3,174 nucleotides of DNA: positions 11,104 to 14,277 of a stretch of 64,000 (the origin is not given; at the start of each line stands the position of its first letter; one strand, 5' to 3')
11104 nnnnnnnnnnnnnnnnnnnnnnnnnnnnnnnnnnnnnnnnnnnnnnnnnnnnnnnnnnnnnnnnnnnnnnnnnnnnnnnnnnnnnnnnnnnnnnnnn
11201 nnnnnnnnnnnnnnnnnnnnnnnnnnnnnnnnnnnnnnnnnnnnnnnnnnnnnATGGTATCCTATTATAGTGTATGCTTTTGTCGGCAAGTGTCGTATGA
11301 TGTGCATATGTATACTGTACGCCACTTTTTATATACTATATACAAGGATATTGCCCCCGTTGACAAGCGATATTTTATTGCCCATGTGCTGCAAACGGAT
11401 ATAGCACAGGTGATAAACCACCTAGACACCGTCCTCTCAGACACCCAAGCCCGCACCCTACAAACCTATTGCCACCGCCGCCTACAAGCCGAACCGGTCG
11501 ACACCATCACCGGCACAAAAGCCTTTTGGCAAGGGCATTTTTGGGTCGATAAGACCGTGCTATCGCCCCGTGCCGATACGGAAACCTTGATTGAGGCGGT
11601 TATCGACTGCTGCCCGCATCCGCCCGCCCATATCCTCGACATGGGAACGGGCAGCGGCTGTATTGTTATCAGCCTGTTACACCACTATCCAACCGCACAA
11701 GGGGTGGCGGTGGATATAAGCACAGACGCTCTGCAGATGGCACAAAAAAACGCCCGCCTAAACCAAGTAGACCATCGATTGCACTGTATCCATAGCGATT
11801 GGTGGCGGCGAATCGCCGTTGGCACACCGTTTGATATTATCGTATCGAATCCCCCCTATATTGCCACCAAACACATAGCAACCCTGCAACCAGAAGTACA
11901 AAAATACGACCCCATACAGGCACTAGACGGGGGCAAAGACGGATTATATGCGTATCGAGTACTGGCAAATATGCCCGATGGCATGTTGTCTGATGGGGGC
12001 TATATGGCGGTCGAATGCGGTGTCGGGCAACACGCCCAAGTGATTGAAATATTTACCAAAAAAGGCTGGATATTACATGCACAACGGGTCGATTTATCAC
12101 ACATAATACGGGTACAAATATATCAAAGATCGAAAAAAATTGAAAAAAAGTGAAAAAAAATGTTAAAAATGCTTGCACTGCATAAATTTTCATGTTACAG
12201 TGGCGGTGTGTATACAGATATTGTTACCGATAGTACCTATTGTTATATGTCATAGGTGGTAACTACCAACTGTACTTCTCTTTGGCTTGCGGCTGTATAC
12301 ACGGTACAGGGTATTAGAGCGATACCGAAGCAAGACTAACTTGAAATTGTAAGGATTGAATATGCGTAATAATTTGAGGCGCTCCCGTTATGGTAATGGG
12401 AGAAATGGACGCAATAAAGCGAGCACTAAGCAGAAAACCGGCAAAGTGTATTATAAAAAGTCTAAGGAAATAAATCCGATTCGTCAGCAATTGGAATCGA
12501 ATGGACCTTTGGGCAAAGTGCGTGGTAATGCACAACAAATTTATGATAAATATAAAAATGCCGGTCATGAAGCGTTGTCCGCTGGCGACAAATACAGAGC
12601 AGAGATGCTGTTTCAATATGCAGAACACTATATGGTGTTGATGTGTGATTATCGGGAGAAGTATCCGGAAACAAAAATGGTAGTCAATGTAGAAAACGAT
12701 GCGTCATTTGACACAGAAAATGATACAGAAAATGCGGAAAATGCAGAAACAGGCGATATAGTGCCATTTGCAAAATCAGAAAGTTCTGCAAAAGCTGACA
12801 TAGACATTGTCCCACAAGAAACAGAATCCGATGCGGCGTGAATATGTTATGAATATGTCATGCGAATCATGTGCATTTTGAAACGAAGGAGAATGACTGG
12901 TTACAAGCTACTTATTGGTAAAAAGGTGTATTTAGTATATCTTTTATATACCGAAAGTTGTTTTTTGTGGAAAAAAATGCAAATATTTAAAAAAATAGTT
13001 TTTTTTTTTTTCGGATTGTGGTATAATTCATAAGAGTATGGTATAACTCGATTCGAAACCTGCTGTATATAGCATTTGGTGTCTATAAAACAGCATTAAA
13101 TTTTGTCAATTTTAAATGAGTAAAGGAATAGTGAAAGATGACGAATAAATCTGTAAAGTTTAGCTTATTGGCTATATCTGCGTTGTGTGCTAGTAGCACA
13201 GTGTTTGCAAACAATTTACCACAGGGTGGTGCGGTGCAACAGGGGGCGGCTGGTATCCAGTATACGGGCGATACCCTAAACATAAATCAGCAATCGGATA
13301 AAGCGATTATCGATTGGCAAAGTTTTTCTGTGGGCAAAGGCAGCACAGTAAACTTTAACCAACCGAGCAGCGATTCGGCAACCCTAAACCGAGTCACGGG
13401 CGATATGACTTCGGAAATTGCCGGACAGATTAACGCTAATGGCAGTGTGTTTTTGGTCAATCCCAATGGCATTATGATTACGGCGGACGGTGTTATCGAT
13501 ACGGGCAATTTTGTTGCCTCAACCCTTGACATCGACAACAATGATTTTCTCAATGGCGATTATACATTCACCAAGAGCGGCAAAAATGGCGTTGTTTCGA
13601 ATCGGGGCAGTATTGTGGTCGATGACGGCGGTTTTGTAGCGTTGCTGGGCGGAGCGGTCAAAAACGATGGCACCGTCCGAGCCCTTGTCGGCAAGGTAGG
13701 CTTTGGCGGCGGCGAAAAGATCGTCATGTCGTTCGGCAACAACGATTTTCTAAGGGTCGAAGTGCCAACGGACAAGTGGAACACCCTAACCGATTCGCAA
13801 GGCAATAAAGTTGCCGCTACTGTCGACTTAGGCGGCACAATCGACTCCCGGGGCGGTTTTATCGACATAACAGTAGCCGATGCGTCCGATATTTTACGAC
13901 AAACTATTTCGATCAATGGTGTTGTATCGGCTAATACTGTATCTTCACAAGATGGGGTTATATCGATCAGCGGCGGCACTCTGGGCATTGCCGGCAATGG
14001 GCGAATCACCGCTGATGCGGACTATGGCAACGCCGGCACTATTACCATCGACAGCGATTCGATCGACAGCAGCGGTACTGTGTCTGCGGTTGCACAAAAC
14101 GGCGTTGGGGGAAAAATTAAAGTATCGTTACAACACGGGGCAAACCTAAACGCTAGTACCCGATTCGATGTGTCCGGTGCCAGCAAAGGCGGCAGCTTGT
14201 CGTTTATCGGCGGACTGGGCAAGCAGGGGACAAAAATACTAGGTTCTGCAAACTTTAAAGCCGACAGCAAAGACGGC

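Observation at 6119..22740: Two orphan giant TpsA-like exoproteins with FG-GAP propeller repeats and a shared unusual C-terminus, with no TpsB partner in the window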

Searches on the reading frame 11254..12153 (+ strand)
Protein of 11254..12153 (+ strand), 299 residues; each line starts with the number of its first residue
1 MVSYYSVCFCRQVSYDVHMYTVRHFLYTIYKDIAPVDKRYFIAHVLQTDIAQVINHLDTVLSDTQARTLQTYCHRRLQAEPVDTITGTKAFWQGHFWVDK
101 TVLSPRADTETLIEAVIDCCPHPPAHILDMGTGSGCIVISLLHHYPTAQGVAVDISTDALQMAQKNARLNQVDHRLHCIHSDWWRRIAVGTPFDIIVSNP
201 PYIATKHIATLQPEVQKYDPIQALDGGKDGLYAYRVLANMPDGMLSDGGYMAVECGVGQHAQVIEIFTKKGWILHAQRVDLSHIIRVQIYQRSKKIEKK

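Call 9: search_protein_families(library=pfam, proteins=[window:11254-12153:+], max_evalue=0.001)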
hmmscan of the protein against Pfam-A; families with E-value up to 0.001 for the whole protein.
window:11254-12153:+ (299 aa): 15 families
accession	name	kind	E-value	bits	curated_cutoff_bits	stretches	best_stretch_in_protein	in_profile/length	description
PF05175.20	MTS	-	3.3e-15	56.6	23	1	125-208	33-114/170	Methyltransferase small domain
PF06325.19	PrmA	-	4.8e-10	39.9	22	1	120-216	158-247/296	Ribosomal protein L11 methyltransferase (PrmA)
PF17827.6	PrmC_N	-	6.3e-10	39.9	23.4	1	24-87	8-71/71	PrmC N-terminal domain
PF13847.12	Methyltransf_31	-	4e-09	36.8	27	1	125-204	5-82/145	Methyltransferase domain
PF13649.12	Methyltransf_25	-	5.7e-09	37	27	1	127-199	1-71/97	Methyltransferase domain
PF02475.24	TRM5-TYW2_MTfase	-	1.1e-08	35.6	28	1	126-213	39-125/164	TRM5/TYW2 methyltransferase domain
PF09445.16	Methyltransf_15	-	1.5e-06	28.3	22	1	126-201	3-80/165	RNA cap guanine-N2 methyltransferase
PF12847.13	Methyltransf_18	-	1.1e-05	25.9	27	1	114-196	6-86/151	Methyltransferase domain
PF08242.18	Methyltransf_12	-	1.4e-05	26.2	30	1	128-199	1-72/98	Methyltransferase domain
PF01170.24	UPF0020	-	4.6e-05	23.7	22.3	1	147-202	76-131/197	RMKL-like, methyltransferase domain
PF08241.18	Methyltransf_11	-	0.00018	22.5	21.2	1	128-183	1-51/95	Methyltransferase domain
PF07669.17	Eco57I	-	0.00021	21.9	25.3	1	167-214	54-97/171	Eco57I restriction-modification methylase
PF03602.21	Cons_hypoth95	-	0.00048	20.3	24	1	124-211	42-132/182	Conserved hypothetical protein 95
PF02384.22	N6_Mtase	-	0.00056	19.8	20.4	1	105-205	31-138/311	N-6 DNA Methylase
PF01135.25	PCMT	-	0.00073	19.8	20.3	0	123-197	73-147/210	Protein-L-isoaspartate(D-aspartate) O-methyltransferase (PCMT)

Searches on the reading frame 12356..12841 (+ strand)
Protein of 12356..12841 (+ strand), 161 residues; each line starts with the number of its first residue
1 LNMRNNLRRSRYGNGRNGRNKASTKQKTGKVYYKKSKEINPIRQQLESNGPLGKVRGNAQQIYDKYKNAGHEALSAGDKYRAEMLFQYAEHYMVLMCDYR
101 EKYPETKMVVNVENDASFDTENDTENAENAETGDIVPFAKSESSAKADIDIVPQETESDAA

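Call 9: search_protein_families(library=pfam, proteins=[window:12356-12841:+], max_evalue=0.001)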
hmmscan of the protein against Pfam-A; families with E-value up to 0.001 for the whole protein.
window:12356-12841:+ (161 aa): 1 family
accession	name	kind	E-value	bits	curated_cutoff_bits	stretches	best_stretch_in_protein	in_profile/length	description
PF13763.11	DUF4167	-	1.1e-17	64.5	25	1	35-101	11-77/78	Domain of unknown function (DUF4167)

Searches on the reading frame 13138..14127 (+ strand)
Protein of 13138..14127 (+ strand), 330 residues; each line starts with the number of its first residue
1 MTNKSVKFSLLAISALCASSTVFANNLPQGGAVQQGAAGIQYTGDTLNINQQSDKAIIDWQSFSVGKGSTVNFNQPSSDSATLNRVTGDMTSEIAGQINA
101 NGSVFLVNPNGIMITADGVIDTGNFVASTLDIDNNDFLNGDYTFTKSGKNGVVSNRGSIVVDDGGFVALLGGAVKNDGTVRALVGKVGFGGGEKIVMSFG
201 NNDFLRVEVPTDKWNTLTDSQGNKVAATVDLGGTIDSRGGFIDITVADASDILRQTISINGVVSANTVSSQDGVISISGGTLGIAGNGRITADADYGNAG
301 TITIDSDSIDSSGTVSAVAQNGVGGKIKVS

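Call 72: find_related_loci(query=A4, collection=metagenome_contigs, flank=10000)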
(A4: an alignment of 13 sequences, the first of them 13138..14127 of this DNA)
Query A4 (330 aa) in metagenome_contigs; peptide patterns used: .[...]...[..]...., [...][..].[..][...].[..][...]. (x = any residue, [..] = any of these).
600 stretches matched a pattern (row limit reached: there are more); 561 encode a relative of the query (tblastn E <= 1e-3); the best 80 are kept; 79 distinct loci.
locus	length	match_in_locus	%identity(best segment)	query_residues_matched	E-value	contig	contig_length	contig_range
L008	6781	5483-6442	48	12-321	2e-78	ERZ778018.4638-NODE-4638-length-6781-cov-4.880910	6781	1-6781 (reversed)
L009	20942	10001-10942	46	10-330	8e-77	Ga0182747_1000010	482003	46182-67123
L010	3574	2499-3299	50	12-280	1e-75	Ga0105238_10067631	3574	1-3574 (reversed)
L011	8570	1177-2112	47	8-319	4e-73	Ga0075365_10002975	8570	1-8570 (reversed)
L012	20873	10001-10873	45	24-328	2e-69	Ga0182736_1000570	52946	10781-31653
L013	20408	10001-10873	45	24-328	2e-69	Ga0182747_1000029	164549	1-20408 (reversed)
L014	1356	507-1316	47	19-296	4e-73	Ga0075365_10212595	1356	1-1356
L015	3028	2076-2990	45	24-330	1e-68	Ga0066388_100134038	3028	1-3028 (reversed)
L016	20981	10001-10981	44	5-329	6e-68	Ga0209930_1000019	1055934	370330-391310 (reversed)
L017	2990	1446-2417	45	7-329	3e-68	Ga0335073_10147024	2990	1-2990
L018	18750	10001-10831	48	27-306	5e-67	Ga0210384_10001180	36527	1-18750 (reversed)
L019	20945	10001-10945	45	7-329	5e-66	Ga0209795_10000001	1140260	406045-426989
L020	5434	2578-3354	48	24-284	1e-65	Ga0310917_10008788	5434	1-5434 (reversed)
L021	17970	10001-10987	43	1-330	3e-65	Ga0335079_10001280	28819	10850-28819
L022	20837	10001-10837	43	23-309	5e-65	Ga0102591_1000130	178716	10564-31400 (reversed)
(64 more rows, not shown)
